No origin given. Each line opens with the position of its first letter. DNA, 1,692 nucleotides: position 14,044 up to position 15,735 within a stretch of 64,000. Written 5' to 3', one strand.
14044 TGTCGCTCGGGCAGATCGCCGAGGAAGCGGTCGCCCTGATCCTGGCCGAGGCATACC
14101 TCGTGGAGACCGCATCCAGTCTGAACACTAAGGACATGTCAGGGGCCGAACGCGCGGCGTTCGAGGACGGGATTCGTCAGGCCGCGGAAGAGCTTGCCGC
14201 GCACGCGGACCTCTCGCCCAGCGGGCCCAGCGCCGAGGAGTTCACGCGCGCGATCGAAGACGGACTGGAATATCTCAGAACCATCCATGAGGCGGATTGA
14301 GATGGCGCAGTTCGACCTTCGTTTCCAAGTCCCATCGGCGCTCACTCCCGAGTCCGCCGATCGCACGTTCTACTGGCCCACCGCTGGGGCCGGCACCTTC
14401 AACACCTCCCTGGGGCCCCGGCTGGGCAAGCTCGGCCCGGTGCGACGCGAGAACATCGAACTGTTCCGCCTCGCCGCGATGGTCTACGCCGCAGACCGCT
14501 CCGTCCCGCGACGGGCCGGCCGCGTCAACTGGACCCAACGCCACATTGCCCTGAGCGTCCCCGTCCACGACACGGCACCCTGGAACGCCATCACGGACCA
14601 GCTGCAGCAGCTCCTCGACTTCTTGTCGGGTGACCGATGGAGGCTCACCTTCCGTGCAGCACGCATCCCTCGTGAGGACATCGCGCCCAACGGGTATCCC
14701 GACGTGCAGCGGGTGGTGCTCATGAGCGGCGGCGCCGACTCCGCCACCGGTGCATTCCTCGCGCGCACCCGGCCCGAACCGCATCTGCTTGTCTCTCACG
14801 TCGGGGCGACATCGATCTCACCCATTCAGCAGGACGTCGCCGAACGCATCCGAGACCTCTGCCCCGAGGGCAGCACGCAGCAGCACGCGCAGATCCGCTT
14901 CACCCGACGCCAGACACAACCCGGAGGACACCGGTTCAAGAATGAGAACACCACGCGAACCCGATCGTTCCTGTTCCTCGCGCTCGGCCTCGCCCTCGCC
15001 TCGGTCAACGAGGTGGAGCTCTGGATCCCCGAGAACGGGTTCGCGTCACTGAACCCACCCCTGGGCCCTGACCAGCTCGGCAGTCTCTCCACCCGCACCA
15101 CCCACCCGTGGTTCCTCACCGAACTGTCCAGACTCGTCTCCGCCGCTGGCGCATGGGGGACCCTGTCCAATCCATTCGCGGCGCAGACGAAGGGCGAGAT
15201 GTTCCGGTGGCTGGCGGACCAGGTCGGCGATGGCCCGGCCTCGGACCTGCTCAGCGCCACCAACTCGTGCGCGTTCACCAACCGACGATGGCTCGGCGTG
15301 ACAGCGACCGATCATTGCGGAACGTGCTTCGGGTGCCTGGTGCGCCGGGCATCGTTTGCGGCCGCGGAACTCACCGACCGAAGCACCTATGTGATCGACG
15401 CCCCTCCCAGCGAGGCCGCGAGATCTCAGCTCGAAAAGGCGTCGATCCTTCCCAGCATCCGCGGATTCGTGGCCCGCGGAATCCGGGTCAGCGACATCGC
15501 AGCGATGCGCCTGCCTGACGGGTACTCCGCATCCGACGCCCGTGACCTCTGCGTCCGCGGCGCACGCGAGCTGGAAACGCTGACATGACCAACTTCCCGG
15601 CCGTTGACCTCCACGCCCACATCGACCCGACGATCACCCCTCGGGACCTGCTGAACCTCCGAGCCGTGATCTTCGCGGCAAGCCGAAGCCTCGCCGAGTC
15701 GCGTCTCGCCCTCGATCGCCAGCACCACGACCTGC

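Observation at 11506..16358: Complete QatABCD-type anti-phage locus (KAP NTPase / QatB / QueC-like / TatD-like) carried as cargo next to a conjugative relaxase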

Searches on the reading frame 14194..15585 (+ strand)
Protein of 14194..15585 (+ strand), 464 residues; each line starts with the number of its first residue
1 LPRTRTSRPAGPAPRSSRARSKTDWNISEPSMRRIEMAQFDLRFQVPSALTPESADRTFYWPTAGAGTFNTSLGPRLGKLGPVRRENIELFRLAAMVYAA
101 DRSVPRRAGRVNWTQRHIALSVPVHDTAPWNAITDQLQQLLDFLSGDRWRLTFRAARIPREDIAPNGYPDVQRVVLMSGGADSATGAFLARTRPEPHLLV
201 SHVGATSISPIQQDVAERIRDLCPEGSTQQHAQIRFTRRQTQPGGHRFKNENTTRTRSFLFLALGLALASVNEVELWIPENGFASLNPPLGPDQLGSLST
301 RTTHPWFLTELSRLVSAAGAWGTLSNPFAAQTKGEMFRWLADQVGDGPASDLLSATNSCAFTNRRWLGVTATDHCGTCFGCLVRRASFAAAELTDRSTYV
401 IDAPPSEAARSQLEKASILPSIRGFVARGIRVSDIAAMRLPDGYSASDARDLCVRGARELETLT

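Call 3: search_protein_families(library=padloc, proteins=[window:14194-15585:+], max_evalue=0.01)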
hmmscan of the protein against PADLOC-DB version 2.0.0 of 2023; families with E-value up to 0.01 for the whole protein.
window:14194-15585:+ (464 aa): 1 family
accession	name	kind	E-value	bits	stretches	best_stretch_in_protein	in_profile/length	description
PDLC02214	QatC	-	5.5e-76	254.2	1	86-403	59-377/453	-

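Call 4: search_protein_families(library=pfam, proteins=[window:14194-15585:+], max_evalue=0.01)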
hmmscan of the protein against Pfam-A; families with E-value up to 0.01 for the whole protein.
window:14194-15585:+ (464 aa): 1 family
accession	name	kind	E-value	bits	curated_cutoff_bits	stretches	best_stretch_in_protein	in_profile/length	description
PF06508.19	QueC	-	3.6e-05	23.8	22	0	307-390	135-208/210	Queuosine biosynthesis protein QueC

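Call 5: search_protein_families(library=ncbifam, proteins=[window:14194-15585:+], max_evalue=0.01)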
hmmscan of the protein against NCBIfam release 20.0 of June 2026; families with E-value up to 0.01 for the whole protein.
window:14194-15585:+ (464 aa): 1 family
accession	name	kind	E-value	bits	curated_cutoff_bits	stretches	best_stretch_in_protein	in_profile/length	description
NF041925.1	QatC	equivalog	2.5e-82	276.9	280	1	85-414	10-341/398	Qat anti-phage system QueC-like protein QatC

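Call 18: search_solved_structures(query=window:14302-15585:+, max_evalue=0.001, show_alignments=2)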
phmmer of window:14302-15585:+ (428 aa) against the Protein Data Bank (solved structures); distinct sequences matched with E-value up to 0.001: 2.
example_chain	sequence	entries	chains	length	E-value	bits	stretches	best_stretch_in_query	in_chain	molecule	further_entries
9vlk_A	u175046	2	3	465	3.2e-46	161.7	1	50-367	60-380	QatC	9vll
9zee_B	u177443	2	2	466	1.4e-44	156.3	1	51-373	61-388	QatC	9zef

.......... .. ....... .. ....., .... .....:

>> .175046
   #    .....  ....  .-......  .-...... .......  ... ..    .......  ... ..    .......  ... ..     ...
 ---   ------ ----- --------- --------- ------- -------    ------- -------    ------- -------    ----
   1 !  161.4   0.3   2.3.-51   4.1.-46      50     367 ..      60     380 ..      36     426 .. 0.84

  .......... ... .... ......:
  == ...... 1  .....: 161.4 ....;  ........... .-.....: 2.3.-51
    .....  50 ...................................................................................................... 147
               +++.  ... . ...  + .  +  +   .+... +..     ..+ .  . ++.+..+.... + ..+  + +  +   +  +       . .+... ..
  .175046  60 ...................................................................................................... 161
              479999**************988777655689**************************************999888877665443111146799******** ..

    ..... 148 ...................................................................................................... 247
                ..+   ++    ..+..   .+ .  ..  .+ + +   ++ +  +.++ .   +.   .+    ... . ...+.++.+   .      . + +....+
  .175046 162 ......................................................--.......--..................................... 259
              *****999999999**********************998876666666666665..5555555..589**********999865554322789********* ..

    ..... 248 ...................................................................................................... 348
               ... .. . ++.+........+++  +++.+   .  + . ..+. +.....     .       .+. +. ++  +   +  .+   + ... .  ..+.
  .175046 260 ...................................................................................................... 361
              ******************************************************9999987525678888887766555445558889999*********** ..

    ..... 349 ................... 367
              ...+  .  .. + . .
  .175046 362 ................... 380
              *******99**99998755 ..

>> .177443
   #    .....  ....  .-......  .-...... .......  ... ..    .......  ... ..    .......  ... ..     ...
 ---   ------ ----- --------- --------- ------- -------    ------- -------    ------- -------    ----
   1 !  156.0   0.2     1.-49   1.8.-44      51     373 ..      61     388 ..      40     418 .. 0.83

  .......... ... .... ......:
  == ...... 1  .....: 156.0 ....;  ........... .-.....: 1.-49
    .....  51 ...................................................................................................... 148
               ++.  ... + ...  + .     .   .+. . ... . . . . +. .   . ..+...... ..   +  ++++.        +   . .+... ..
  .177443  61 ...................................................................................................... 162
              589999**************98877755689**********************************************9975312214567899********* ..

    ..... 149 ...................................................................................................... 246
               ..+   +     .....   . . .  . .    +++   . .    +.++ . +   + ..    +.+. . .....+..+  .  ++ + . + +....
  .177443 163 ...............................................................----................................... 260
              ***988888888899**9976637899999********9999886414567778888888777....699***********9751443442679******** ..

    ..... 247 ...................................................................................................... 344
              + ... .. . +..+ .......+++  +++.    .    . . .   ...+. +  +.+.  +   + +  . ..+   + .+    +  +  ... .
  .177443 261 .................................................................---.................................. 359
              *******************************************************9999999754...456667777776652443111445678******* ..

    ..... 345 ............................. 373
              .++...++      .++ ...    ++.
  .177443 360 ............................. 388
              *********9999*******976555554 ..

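Call 37: search_dna_similar(query=window:14302-15585:+, collection=plasmids, mode=protein, max_rows=30, rows=spread)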
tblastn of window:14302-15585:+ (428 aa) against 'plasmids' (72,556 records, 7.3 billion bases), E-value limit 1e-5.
Records with a match: 125; places in all: 127; records where one place covers at least 80% of the query: 30.
Best place of each record, by identity: <60% 125.
By first word of the organism name: Agrobacterium 15; Deinococcus 15; Rhizobium 13; Vibrio 11; Rhodococcus 5; Bradyrhizobium 5; Acinetobacter 5; Roseomonas 4; Paraburkholderia 4; Sinorhizobium 3; and 38 more.
By predicted mobility (MOB-suite, as given by PLSDB): non-mobilizable 64; conjugative 42; mobilizable 19.
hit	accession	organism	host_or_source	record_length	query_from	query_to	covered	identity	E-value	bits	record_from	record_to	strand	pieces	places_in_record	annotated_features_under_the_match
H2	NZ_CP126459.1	Rhodococcus sp. AH-ZY2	single cell,soil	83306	1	427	100%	47.2%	2e-106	352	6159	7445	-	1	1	hypothetical protein (x2)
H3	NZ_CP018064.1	Rhodococcus sp. 2G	cell culture,soil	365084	13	427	97%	46.2%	4e-91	308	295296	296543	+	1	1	hypothetical protein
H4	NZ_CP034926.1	Roseomonas mucosa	Homo sapiens,tissue sample,Clinical, ...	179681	23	427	95%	31.5%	1e-31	135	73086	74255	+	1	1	qatC: Qat anti-phage system QueC-like protein QatC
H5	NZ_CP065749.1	Delftia lacustris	-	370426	21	365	81%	36.7%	1e-36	149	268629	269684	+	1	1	qatC: Qat anti-phage system QueC-like protein QatC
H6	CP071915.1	Ralstonia solanacearum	Pogostemon cablin,Single strain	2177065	21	366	81%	35.6%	5e-34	142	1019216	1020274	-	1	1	hypothetical protein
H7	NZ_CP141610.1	Pantoea agglomerans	cell culture,hydroalcoholic extract of ...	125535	51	365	74%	36.9%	2e-35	146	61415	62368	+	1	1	qatC: Qat anti-phage system QueC-like protein QatC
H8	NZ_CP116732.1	Agrobacterium tumefaciens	Gaillardia,cell culture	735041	44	366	75%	34.2%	8e-32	135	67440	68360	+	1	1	qatC: Qat anti-phage system QueC-like protein QatC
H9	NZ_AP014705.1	Methylobacterium aquaticum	-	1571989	47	363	74%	34.6%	1e-28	126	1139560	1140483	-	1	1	none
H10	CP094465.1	Deinococcus radiodurans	prokaryote,soil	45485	46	365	75%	33.9%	7e-27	147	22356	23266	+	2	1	hypothetical protein (x2)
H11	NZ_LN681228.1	Xenorhabdus nematophila AN6/1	-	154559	40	367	77%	32.9%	2e-36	149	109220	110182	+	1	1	qatC: Qat anti-phage system QueC-like protein QatC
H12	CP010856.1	Marinovum algicola DG 898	-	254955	73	392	75%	33.4%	2e-31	135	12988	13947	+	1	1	hypothetical protein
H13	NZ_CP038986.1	Deinococcus radiodurans R1 = ATCC 13939 = DSM 20539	cell culture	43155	46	365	75%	33.3%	7e-34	142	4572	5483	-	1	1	qatC: Qat anti-phage system QueC-like protein QatC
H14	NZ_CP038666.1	Deinococcus radiodurans R1 = ATCC 13939 = DSM 20539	cell culture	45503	46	365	75%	33.3%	7e-34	142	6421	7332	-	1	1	qatC: Qat anti-phage system QueC-like protein QatC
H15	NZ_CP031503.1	Deinococcus radiodurans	Single cell,Irradiated ground pork and ...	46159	46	365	75%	33.3%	7e-34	142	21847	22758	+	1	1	qatC: Qat anti-phage system QueC-like protein QatC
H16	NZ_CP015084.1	Deinococcus radiodurans R1 = ATCC 13939 = DSM 20539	single cell,Irradiated ground pork and ...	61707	46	365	75%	33.3%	7e-34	142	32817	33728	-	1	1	qatC: Qat anti-phage system QueC-like protein QatC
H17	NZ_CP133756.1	Pseudomonas aeruginosa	Homo sapiens,sputum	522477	53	365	73%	33.8%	6e-27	121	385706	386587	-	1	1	qatC: Qat anti-phage system QueC-like protein QatC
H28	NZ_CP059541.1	Planococcus maritimus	single cell,shrimp paste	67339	51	363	73%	30.0%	2e-32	137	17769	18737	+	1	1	qatC: Qat anti-phage system QueC-like protein QatC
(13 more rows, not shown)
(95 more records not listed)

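Call 38: get_annotated_region(hit=H17, flank=4000)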
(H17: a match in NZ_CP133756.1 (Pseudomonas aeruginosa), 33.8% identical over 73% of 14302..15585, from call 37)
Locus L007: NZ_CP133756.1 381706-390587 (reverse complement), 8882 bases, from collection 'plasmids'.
description: Pseudomonas aeruginosa strain BJ86 plasmid pBJ86, complete sequence
organism: Pseudomonas aeruginosa (NCBI taxid 287)
taxonomy: Bacteria; Pseudomonadota; Gammaproteobacteria; Pseudomonadales; Pseudomonadaceae; Pseudomonas; Pseudomonas aeruginosa
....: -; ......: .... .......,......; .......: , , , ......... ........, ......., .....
typing (MOB-suite, as given by PLSDB): non-mobilizable; replicon IncQ2,rep_cluster_1115; mating-pair formation MPF_I
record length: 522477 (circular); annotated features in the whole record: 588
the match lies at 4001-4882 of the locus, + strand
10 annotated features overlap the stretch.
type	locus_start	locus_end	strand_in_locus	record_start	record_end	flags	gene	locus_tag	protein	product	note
CDS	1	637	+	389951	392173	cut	-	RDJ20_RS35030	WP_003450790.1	hypothetical protein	-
CDS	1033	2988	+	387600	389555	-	-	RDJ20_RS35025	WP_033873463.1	P-loop NTPase fold protein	-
CDS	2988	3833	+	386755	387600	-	-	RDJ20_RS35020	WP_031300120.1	hypothetical protein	-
CDS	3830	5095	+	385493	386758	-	qatC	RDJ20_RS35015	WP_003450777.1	Qat anti-phage system QueC-like protein QatC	GO:0051607 - defense response to virus [Evidence IEA]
CDS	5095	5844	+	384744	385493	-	qatD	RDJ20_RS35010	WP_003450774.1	Qat anti-phage system TatD family nuclease QatD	GO:0051607 - defense response to virus [Evidence IEA]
CDS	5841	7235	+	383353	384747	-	-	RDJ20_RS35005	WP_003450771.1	hypothetical protein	-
CDS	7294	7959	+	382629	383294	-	-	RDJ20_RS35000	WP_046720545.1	hypothetical protein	-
CDS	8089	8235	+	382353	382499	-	-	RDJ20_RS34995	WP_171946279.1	hypothetical protein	-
CDS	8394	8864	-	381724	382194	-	-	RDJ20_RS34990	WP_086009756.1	hypothetical protein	-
CDS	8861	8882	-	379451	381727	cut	-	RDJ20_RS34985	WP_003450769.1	hypothetical protein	-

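Call 39: get_annotated_region(hit=H7, flank=4000)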
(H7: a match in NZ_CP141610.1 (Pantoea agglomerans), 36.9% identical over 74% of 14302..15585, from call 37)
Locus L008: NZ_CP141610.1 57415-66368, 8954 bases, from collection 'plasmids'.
description: Pantoea agglomerans strain BIM B-2003 plasmid pPA-MXU-125, complete sequence
organism: Pantoea agglomerans (NCBI taxid 549)
taxonomy: Bacteria; Pseudomonadota; Gammaproteobacteria; Enterobacterales; Erwiniaceae; Pantoea; Pantoea agglomerans
host: -; source: cell culture,hydroalcoholic extract of Sphagnum fuscum; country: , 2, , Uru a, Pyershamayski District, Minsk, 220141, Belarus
typing (MOB-suite, as given by PLSDB): non-mobilizable; replicon rep_cluster_1441
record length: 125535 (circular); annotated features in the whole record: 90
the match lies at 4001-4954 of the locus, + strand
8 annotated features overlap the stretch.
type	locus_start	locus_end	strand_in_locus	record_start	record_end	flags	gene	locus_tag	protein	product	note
CDS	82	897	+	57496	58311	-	-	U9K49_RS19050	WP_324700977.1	DUF6694 family lipoprotein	-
CDS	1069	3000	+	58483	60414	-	qatA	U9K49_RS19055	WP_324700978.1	Qat anti-phage system ATPase QatA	GO:0051607 - defense response to virus [Evidence IEA]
CDS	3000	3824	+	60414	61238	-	qatB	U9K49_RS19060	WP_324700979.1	Qat anti-phage system associated protein QatB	GO:0051607 - defense response to virus [Evidence IEA]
CDS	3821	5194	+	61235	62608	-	qatC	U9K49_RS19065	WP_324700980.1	Qat anti-phage system QueC-like protein QatC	GO:0051607 - defense response to virus [Evidence IEA]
CDS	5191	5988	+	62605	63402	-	qatD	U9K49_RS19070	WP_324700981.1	Qat anti-phage system TatD family nuclease QatD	GO:0051607 - defense response to virus [Evidence IEA]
CDS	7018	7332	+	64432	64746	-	-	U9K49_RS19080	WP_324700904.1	hypothetical protein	-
CDS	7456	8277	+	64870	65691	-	-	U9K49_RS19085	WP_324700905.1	DUF932 domain-containing protein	-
CDS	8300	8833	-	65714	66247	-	-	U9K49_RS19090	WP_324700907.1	lytic transglycosylase domain-containing protein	-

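Call 40: get_annotated_region(hit=H13, flank=4000)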
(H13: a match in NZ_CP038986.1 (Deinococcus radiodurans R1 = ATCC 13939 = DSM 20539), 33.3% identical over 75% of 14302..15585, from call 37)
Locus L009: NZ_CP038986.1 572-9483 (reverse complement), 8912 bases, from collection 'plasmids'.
description: Deinococcus radiodurans R1 = ATCC 13939 = DSM 20539 strain ATCC 13939 substr. R1 plasmid pCP1, complete sequence
organism: Deinococcus radiodurans R1 = ATCC 13939 = DSM 20539 (NCBI taxid 243230)
taxonomy: Bacteria; Deinococcota; Deinococci; Deinococcales; Deinococcaceae; Deinococcus; Deinococcus radiodurans; Deinococcus radiodurans R1 = ATCC 13939 = DSM 20539
host: -; source: cell culture; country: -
typing (MOB-suite, as given by PLSDB): non-mobilizable
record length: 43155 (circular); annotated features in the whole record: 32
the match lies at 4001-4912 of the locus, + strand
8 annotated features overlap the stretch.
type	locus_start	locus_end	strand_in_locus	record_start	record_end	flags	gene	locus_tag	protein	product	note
CDS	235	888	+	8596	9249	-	-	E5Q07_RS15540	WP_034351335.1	Eco29kI family restriction endonuclease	-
CDS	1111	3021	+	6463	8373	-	-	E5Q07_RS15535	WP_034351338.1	KAP family P-loop domain protein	-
CDS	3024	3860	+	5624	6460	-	qatB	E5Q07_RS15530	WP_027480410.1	Qat anti-phage system associated protein QatB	GO:0051607 - defense response to virus [Evidence IEA]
CDS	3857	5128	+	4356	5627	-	qatC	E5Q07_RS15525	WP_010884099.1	Qat anti-phage system QueC-like protein QatC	GO:0051607 - defense response to virus [Evidence IEA]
CDS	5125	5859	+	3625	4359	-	qatD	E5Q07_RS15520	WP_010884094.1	Qat anti-phage system TatD family nuclease QatD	GO:0051607 - defense response to virus [Evidence IEA]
CDS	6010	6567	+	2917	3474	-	-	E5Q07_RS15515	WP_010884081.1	recombinase family protein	GO:0006310 - DNA recombination [Evidence IEA]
CDS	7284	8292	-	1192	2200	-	-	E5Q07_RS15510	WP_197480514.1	IS630-like element ISDra3 family transposase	GO:0006313 - DNA transposition [Evidence IEA]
CDS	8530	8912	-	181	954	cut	-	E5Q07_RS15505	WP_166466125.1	PEP/pyruvate-binding domain-containing protein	GO:0016310 - phosphorylation [Evidence IEA]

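Call 41: get_annotated_region(hit=H28, flank=4000)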
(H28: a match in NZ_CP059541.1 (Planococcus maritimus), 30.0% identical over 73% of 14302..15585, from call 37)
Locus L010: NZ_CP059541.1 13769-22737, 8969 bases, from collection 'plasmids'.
description: Planococcus maritimus strain XJ11 plasmid unnamed1, complete sequence
organism: Planococcus maritimus (NCBI taxid 192421)
taxonomy: Bacteria; Bacillota; Bacilli; Bacillales; Planococcaceae; Planococcus; Planococcus maritimus
host: -; source: single cell,shrimp paste; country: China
typing (MOB-suite, as given by PLSDB): non-mobilizable
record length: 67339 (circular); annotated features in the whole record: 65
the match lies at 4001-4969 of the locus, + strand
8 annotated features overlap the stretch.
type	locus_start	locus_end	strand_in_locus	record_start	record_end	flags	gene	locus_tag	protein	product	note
CDS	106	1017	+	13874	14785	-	-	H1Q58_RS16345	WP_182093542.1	hypothetical protein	-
CDS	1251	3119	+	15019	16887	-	-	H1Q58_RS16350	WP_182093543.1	P-loop NTPase fold protein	-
CDS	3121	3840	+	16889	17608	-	-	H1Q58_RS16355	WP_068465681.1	hypothetical protein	-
CDS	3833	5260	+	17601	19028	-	qatC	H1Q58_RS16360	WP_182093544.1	Qat anti-phage system QueC-like protein QatC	GO:0051607 - defense response to virus [Evidence IEA]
CDS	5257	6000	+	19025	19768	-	-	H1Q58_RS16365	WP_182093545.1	TatD family hydrolase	-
CDS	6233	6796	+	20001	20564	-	-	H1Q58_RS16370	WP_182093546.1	recombinase family protein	GO:0006310 - DNA recombination [Evidence IEA]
CDS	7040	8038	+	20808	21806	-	-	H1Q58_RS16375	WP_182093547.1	nucleotidyltransferase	-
CDS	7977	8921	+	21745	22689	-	-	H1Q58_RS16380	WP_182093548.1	S-4TM family putative pore-forming effector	-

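Call 42: get_annotated_region(hit=H2, flank=6000)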
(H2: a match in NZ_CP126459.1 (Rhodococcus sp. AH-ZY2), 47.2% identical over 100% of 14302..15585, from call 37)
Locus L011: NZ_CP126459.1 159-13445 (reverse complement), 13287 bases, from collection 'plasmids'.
description: Rhodococcus sp. AH-ZY2 plasmid unnamed2, complete sequence
organism: Rhodococcus sp. AH-ZY2 (NCBI taxid 3047468)
taxonomy: Bacteria; Actinomycetota; Actinomycetes; Mycobacteriales; Nocardiaceae; Rhodococcus; Rhodococcus sp. AH-ZY2
host: -; source: single cell,soil; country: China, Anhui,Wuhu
typing (MOB-suite, as given by PLSDB): non-mobilizable
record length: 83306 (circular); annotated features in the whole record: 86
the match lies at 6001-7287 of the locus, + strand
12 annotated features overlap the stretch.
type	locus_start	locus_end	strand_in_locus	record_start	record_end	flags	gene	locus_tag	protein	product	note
CDS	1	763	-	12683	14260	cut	-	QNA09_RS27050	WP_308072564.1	N-6 DNA methylase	GO:0006306 - DNA methylation [Evidence IEA]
CDS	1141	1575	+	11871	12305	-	-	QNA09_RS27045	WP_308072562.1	HD domain-containing protein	-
CDS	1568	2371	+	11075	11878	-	-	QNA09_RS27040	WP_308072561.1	hypothetical protein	-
CDS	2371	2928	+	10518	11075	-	-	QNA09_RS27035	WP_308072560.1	hypothetical protein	-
CDS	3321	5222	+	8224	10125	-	-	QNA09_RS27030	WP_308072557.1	P-loop NTPase fold protein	-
CDS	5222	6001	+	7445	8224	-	-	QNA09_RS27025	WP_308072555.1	hypothetical protein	-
CDS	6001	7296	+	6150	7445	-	-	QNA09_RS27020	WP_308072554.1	hypothetical protein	-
CDS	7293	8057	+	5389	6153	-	-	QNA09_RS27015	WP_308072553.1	TatD family hydrolase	-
CDS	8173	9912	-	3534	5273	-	-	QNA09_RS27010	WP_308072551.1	ATP-binding protein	-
CDS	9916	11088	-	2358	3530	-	-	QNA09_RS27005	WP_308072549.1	SIR2 family protein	-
CDS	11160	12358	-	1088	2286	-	-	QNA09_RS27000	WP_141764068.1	IS3 family transposase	-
CDS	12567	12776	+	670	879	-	-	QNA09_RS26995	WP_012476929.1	hypothetical protein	-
